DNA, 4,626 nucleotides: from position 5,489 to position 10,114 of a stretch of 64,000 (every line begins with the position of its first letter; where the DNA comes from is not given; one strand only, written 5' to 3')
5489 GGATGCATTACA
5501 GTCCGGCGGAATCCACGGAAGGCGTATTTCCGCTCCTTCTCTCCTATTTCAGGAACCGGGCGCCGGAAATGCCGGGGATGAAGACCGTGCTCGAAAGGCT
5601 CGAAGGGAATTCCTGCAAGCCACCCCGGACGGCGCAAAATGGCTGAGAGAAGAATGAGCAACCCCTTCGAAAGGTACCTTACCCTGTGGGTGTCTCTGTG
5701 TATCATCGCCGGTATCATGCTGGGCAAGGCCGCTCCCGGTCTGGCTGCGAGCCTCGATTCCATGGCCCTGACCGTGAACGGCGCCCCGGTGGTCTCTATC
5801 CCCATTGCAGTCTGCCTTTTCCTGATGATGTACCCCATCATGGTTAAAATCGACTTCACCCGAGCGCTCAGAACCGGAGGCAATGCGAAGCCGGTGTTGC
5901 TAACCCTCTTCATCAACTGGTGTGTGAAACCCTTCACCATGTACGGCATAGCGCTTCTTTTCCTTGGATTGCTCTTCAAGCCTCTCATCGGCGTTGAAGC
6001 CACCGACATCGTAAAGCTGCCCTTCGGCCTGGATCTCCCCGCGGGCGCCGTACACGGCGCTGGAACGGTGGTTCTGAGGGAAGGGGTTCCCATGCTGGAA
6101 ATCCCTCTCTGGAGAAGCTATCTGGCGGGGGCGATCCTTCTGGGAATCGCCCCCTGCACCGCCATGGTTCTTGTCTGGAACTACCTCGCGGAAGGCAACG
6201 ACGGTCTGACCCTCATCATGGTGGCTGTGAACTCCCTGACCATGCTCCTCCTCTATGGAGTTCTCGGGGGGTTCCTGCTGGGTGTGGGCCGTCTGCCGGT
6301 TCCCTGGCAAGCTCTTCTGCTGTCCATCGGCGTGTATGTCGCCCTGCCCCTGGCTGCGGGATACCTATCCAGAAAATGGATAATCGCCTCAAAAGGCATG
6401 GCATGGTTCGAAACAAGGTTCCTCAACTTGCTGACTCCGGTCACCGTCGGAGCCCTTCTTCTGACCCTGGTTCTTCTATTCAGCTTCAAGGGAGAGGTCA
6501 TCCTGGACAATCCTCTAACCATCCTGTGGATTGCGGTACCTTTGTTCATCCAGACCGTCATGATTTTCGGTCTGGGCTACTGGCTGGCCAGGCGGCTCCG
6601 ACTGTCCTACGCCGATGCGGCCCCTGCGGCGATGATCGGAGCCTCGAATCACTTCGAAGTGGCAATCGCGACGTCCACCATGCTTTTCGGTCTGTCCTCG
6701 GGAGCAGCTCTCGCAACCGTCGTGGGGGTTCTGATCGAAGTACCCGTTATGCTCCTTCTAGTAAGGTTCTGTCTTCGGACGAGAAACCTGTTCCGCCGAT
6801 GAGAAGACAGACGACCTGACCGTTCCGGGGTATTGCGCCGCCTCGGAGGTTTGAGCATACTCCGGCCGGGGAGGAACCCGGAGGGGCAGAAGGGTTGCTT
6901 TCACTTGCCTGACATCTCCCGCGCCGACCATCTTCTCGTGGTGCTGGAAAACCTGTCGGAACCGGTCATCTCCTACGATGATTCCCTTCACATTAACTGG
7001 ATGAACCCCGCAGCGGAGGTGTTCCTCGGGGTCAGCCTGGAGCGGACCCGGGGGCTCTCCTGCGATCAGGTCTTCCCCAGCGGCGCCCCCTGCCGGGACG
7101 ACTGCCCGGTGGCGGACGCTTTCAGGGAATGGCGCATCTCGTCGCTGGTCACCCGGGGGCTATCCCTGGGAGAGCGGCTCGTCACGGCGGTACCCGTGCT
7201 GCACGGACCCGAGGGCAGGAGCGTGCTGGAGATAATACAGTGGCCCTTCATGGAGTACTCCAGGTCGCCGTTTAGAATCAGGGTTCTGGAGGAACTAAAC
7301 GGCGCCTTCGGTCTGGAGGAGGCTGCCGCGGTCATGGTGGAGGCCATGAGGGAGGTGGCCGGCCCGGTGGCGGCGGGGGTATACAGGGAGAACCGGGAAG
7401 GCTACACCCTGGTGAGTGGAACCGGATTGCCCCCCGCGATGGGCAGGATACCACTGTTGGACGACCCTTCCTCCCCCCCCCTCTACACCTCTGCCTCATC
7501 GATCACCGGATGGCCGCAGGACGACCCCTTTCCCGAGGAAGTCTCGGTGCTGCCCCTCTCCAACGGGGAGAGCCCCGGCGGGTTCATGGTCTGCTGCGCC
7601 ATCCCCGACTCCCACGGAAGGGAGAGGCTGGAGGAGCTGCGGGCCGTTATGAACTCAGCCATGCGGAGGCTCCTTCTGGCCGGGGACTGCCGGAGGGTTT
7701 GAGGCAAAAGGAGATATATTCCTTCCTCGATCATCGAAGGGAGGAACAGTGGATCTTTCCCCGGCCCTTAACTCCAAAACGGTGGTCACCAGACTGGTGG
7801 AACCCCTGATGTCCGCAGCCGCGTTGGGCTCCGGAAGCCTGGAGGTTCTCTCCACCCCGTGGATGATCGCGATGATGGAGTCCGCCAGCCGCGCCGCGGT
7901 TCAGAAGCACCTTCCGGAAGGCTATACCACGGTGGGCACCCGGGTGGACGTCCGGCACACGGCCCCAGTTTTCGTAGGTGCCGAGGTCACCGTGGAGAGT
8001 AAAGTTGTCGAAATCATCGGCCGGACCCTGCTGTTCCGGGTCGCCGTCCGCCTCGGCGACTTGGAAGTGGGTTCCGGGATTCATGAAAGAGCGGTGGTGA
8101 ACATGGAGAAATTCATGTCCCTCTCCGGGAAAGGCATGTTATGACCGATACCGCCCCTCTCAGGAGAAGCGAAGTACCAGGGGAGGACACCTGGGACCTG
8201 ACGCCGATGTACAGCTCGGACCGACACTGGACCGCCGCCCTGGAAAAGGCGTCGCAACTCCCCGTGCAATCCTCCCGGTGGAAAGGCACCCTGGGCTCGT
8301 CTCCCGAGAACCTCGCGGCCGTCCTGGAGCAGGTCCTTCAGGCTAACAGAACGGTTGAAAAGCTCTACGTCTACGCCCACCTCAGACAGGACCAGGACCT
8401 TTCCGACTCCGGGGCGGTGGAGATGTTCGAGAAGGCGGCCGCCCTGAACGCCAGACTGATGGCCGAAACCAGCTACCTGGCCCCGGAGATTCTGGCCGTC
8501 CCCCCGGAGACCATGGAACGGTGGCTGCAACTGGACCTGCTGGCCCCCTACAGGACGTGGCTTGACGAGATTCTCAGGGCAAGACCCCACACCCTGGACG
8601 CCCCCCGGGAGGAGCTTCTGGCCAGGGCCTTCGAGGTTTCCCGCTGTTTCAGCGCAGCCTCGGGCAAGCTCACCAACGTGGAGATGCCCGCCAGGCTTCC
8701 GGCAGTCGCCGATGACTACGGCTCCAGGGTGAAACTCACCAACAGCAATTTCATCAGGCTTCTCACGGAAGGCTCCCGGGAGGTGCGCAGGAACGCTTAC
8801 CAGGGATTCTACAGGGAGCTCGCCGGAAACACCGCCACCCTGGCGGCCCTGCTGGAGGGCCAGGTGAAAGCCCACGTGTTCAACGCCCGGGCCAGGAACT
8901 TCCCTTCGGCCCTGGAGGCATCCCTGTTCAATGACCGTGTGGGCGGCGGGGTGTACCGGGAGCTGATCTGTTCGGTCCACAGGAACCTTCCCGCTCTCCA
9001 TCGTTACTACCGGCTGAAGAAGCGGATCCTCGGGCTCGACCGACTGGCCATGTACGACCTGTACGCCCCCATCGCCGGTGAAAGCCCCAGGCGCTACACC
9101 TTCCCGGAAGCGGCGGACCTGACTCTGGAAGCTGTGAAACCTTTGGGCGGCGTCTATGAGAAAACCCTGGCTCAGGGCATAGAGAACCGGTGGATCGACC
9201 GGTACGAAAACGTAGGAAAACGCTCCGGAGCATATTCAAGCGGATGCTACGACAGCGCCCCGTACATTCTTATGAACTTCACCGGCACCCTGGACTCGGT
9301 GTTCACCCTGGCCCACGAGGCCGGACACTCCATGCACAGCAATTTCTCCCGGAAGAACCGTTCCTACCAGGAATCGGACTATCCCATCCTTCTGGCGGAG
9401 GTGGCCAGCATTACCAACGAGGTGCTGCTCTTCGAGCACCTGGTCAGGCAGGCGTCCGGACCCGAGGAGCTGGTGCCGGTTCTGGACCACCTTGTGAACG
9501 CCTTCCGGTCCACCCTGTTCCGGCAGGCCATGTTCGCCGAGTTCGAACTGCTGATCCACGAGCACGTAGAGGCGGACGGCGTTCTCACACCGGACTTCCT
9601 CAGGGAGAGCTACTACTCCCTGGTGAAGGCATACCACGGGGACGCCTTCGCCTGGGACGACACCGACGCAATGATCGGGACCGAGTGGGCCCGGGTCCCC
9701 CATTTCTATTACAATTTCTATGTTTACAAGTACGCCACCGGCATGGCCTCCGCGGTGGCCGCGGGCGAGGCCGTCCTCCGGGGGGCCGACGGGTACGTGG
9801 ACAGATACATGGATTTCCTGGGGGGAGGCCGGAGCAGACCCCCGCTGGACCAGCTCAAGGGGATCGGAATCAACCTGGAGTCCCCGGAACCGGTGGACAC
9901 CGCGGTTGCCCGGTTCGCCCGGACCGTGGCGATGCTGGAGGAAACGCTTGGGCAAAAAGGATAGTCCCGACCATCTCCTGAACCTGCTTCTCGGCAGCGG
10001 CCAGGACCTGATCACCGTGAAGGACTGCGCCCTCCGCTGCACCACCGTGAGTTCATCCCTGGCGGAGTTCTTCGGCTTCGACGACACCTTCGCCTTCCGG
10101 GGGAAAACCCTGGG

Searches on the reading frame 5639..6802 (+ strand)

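Call 62: search_protein_families(library=pfam, proteins=[window:5639-6802:+], max_evalue=0.00001)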
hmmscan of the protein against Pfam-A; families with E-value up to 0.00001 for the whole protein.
window:5639-6802:+ (387 aa): 2 families
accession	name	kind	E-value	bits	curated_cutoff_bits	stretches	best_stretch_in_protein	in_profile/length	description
PF01758.21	SBF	-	1.5e-38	132.8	24.3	1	58-290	2-190/191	Sodium Bile acid symporter family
PF13593.11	SBF_like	-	2.9e-08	33.8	25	1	19-366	4-296/313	SBF-like CPA transporter family (DUF4137)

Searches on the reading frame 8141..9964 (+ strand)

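Call 62: search_protein_families(library=pfam, proteins=[window:8141-9964:+], max_evalue=0.00001)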
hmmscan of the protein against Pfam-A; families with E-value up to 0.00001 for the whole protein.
window:8141-9964:+ (607 aa): 2 families
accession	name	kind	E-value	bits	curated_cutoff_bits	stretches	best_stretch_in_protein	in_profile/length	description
PF01432.26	Peptidase_M3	-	4e-71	241.1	27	1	209-589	4-455/457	Peptidase family M3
PF08439.15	Peptidase_M3_N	-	7e-14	52.2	25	1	116-182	1-68/70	Oligopeptidase F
